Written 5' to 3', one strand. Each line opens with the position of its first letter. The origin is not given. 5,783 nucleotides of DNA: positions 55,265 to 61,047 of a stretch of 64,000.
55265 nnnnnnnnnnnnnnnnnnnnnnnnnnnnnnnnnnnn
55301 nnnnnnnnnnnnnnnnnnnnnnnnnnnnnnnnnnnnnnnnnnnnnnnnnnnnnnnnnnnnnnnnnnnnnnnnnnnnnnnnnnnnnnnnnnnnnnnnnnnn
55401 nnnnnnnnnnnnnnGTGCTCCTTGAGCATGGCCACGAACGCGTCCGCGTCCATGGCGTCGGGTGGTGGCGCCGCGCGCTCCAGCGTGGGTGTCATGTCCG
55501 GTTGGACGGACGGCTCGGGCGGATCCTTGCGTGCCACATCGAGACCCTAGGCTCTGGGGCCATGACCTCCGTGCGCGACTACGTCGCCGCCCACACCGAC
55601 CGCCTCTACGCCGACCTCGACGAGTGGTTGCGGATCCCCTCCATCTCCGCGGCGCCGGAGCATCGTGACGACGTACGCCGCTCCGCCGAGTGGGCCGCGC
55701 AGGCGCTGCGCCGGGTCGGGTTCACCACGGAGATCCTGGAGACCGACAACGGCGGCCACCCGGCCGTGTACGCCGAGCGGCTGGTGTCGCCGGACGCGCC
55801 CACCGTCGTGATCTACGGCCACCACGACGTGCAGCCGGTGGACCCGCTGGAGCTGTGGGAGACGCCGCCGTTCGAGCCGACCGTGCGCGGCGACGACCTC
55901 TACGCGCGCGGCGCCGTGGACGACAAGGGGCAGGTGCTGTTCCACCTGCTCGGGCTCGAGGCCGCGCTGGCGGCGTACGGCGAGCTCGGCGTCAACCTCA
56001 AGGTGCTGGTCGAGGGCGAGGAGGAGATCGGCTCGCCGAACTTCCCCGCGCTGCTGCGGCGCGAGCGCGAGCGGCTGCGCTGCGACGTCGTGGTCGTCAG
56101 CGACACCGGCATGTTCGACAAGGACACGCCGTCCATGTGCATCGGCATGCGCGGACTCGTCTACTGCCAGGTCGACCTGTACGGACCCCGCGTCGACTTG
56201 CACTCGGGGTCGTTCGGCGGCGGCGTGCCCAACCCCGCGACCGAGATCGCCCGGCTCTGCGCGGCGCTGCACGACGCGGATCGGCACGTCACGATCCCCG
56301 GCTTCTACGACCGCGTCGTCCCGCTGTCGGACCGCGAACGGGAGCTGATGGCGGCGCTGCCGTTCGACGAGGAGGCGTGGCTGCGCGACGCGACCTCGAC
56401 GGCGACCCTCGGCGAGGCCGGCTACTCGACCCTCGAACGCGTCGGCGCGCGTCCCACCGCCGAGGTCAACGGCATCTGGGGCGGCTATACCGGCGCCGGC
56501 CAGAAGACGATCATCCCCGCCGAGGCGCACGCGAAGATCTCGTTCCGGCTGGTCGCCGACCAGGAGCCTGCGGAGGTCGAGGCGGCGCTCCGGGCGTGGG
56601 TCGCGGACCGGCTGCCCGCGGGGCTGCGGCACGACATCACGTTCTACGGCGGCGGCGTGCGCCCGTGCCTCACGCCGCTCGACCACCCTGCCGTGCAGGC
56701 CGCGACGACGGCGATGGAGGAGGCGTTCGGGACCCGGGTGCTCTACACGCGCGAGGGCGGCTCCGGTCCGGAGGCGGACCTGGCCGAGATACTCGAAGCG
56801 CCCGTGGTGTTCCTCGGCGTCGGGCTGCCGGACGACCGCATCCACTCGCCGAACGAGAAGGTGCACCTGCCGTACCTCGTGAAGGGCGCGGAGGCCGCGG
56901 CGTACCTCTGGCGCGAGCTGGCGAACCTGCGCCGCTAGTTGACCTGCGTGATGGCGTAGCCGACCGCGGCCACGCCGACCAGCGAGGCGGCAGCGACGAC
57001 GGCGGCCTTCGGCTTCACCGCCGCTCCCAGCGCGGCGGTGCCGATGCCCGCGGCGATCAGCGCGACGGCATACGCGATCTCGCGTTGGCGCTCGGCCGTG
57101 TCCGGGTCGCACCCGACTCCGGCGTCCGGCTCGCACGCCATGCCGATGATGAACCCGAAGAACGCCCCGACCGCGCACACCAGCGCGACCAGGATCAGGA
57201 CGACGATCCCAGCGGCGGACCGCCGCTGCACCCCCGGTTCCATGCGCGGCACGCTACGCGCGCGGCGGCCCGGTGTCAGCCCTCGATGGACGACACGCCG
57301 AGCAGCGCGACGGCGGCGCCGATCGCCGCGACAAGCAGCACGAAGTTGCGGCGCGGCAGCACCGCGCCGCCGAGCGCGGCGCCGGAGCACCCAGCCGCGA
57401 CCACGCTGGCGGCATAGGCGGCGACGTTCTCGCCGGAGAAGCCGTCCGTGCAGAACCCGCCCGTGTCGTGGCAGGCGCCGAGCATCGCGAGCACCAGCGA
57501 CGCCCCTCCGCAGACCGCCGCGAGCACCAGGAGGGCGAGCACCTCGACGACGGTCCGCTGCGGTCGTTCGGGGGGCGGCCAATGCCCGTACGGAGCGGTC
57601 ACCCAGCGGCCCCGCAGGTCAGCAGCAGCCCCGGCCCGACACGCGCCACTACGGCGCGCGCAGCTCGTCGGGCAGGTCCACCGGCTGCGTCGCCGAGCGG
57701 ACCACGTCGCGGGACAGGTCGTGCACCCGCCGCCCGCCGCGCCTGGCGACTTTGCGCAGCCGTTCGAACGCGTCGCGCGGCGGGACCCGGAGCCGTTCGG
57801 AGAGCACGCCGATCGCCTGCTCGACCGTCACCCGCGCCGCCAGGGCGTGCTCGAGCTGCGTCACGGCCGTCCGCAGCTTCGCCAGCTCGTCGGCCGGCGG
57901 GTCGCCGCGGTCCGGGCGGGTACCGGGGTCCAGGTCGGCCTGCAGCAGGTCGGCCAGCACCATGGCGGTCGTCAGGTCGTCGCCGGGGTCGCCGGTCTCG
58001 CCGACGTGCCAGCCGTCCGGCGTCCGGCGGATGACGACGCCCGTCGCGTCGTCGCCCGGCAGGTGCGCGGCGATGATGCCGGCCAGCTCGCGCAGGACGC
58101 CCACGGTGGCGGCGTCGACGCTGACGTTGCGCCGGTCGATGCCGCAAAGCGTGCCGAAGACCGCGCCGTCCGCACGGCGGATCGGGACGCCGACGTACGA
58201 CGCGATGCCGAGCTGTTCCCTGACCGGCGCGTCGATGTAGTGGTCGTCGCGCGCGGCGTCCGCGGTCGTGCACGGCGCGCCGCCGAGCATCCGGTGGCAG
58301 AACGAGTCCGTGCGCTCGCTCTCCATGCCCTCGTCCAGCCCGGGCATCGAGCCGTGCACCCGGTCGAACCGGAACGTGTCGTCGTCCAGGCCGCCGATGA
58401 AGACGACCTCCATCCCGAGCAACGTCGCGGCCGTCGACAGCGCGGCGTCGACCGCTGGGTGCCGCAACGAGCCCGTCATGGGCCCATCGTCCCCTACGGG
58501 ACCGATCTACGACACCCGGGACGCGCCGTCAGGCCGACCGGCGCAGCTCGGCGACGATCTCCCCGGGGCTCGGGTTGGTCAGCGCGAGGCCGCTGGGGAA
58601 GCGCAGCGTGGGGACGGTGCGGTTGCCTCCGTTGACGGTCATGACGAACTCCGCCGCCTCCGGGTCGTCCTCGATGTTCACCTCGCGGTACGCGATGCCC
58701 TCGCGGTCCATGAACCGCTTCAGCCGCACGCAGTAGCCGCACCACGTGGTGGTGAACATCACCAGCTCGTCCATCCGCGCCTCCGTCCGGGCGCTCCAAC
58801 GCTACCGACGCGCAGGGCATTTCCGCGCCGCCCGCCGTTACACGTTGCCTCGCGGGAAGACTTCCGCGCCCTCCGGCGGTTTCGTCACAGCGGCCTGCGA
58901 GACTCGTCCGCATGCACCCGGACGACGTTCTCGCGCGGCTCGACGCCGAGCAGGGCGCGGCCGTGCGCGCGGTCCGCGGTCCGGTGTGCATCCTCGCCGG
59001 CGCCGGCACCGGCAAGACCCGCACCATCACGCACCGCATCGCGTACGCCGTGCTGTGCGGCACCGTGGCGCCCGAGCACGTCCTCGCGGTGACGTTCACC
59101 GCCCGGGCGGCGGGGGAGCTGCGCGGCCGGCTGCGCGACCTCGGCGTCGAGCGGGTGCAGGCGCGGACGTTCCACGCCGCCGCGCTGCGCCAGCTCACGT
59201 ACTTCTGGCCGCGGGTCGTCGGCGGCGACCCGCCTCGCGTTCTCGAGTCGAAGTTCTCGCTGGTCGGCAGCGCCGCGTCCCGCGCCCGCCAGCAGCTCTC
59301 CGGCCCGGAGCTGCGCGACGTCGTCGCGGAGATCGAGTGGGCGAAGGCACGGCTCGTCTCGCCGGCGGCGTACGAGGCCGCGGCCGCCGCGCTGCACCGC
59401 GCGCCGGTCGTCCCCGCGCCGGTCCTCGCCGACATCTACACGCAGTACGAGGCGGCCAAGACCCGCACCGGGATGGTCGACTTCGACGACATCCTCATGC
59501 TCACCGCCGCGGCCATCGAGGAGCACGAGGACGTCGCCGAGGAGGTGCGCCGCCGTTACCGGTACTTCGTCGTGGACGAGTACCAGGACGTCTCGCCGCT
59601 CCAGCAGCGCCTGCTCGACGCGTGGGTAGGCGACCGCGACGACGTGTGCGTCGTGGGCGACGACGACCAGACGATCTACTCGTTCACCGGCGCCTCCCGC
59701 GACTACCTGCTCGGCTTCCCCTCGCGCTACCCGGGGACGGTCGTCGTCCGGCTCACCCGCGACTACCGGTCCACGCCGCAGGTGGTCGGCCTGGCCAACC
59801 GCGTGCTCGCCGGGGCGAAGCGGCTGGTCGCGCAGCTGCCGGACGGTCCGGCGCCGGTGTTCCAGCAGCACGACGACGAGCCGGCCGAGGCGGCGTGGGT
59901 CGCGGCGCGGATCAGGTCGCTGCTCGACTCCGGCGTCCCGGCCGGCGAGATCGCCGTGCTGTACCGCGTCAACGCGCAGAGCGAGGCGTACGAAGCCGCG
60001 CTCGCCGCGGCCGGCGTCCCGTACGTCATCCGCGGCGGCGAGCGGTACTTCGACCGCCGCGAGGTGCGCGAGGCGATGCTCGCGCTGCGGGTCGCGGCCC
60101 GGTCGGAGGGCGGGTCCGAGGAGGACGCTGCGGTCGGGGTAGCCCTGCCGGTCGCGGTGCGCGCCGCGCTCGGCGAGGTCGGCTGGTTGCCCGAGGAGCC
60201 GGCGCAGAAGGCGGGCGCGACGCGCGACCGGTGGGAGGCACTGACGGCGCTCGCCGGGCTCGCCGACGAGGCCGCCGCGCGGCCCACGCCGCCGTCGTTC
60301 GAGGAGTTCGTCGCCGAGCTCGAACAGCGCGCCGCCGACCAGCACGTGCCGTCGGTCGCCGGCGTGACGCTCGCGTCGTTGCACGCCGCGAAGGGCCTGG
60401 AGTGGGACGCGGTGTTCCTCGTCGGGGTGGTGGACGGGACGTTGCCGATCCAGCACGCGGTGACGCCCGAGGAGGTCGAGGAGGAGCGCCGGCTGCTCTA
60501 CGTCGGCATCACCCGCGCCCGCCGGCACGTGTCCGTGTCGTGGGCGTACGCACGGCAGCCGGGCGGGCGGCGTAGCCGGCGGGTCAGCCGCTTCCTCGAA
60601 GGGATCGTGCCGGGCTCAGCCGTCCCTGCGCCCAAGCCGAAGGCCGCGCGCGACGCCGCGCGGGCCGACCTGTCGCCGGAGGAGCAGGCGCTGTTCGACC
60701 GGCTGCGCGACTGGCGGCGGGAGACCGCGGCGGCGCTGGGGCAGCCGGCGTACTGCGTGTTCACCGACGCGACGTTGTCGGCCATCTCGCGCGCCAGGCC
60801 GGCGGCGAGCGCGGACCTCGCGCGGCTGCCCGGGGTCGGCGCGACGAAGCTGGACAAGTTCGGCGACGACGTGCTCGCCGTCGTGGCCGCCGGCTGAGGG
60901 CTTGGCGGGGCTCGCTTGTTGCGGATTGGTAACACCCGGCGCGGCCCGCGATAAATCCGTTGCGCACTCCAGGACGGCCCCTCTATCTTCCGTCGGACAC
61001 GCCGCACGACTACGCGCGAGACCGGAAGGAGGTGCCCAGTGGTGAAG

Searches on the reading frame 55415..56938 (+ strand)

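Call 52: search_protein_families(library=pfam, proteins=[window:55415-56938:+], max_evalue=0.1)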
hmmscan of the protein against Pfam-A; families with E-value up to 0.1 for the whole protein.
window:55415-56938:+ (507 aa): 2 families
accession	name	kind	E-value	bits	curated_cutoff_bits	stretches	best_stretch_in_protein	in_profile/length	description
PF01546.33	Peptidase_M20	-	7.2e-29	101.6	24.6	1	133-500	2-205/206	Peptidase family M20/M25/M40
PF07687.19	M20_dimer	-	9.4e-16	58.1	21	1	244-402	2-105/107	Peptidase dimerisation domain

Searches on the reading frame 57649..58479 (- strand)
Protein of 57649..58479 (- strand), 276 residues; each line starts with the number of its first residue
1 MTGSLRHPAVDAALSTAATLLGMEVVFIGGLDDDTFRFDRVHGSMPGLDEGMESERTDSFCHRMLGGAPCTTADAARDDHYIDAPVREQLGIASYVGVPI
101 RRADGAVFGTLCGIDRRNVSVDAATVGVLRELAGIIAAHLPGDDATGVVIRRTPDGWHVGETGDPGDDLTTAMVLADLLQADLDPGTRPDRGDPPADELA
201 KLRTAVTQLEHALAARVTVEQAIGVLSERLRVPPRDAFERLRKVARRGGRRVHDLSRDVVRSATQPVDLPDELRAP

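Call 52: search_protein_families(library=pfam, proteins=[window:57649-58479:-], max_evalue=0.1)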
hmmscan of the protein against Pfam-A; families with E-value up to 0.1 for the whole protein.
window:57649-58479:- (276 aa): 4 families
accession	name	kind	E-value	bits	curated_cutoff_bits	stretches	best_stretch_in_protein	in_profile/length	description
PF03861.19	ANTAR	-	1.3e-14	54.1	27.3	1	208-260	2-54/54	ANTAR domain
PF01590.32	GAF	-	2.9e-10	41.2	22.4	1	9-139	5-132/133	GAF domain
PF13185.12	GAF_2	-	2e-09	38.2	28.6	1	10-138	8-133/136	GAF domain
PF13492.12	GAF_3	-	0.0018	19.1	27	1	10-139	6-126/129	GAF domain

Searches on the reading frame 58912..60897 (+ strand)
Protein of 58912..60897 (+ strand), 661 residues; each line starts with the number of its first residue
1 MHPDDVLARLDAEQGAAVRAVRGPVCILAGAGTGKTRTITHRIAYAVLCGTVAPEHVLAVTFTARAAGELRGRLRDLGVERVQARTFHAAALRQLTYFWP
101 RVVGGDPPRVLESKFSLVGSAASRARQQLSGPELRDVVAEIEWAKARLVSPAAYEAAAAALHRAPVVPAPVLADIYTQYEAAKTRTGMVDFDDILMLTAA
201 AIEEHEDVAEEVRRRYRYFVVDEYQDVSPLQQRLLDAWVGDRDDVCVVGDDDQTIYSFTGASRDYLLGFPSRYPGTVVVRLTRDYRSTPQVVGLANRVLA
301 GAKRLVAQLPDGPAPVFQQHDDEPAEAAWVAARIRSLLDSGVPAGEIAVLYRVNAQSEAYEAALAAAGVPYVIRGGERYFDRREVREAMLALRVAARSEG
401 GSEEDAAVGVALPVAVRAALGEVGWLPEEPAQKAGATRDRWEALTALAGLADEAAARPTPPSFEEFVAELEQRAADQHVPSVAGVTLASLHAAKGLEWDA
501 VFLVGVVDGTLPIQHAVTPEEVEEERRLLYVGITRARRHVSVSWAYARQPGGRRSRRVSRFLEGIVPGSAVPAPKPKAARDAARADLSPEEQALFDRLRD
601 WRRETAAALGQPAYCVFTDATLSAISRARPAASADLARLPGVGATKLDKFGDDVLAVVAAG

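Call 52: search_protein_families(library=pfam, proteins=[window:58912-60897:+], max_evalue=0.1)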
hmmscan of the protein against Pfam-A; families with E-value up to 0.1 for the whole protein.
window:58912-60897:+ (661 aa): 7 families
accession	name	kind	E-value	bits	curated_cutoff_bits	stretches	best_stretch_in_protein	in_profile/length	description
PF00580.27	UvrD-helicase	-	8.8e-55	186.7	23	1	11-273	2-270/271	UvrD/REP helicase N-terminal domain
PF13361.12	UvrD_C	-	2.2e-40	139.6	25.6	2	433-545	230-348/350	UvrD-like helicase C-terminal domain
PF13245.12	AAA_19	-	2.3e-26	93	25.1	1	16-258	3-133/134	AAA domain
PF00570.28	HRDC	-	3.2e-20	72.3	23.8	1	591-658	1-68/68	HRDC domain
PF13538.12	UvrD_C_2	-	2.2e-10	40.7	27.4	1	487-542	4-51/52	UvrD-like helicase C-terminal domain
PF13604.12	AAA_30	-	4.2e-06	27.1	27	1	10-74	2-66/191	AAA domain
PF13087.12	AAA_12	-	0.032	14.3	27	0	469-542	124-190/195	AAA domain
